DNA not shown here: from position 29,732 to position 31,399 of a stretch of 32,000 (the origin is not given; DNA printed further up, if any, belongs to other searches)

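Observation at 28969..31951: IucA/IucC synthetase and AsbC-like ligase share one reading frame with no stop between them (possible B-C fusion enzyme)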

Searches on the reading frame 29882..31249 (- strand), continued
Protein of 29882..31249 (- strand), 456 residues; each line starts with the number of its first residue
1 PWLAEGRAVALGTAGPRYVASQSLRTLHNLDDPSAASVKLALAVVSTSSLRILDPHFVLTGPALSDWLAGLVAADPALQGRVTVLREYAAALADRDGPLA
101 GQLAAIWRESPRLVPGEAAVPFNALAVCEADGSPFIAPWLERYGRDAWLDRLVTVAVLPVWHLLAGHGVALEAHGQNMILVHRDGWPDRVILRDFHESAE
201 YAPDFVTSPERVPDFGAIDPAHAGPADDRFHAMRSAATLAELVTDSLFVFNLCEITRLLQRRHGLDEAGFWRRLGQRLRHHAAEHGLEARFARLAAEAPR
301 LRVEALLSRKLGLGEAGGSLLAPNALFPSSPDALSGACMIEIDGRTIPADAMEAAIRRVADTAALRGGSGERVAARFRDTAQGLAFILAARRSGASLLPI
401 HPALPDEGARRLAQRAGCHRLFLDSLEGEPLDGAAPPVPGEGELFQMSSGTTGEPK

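Call 16: find_encoding_contigs(protein=P0003, flank=10000, max_places=2)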
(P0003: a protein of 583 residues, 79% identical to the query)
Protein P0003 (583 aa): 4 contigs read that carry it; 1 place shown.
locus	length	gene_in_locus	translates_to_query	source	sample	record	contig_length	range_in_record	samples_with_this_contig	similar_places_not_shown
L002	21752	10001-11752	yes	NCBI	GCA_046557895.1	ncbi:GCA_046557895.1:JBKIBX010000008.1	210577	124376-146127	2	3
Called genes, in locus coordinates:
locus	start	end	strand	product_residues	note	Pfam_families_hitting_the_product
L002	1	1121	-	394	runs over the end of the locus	PF04909:Amidohydro_2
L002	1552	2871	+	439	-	-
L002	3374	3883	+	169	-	PF04542:Sigma70_r2, PF08281:Sigma70_r4_2, PF04545:Sigma70_r4 (weak)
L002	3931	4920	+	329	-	PF16220:DUF4880, PF04773:FecR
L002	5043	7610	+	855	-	PF07660:STN (weak), PF07715:Plug, PF00593:TonB_dep_Rec_b-barrel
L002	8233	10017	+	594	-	PF04183:IucA_IucC, PF06276:FhuF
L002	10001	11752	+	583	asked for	PF04183:IucA_IucC, PF06276:FhuF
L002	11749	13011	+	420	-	PF00501:AMP-binding, PF13193:AMP-binding_C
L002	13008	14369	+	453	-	PF19468:DUF6005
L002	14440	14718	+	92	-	PF09981:DUF2218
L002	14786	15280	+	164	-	PF13302:Acetyltransf_3, PF13420:Acetyltransf_4, PF00583:Acetyltransf_1, PF13673:Acetyltransf_10 (weak), PF13508:Acetyltransf_7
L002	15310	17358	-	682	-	PF00990:GGDEF, PF00563:EAL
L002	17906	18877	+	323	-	PF01497:Peripla_BP_2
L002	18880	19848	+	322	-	PF01032:FecCD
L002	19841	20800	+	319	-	PF01032:FecCD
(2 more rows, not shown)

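Call 61: search_protein_families(library=pfam, proteins=[window:29882-31249:-], max_evalue=0.001)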
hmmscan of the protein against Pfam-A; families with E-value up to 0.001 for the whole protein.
window:29882-31249:- (456 aa): 3 families
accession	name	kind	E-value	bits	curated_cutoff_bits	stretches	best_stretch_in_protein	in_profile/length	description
PF06276.17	FhuF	-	1.1e-29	104.5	25.2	1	147-311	2-153/161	Ferric iron reductase FhuF-like transporter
PF04183.18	IucA_IucC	-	1.6e-29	103.6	25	1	2-126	113-238/239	IucA / IucC family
PF00501.34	AMP-binding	-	0.00039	19.8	29.9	0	364-425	37-101/384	AMP-binding enzyme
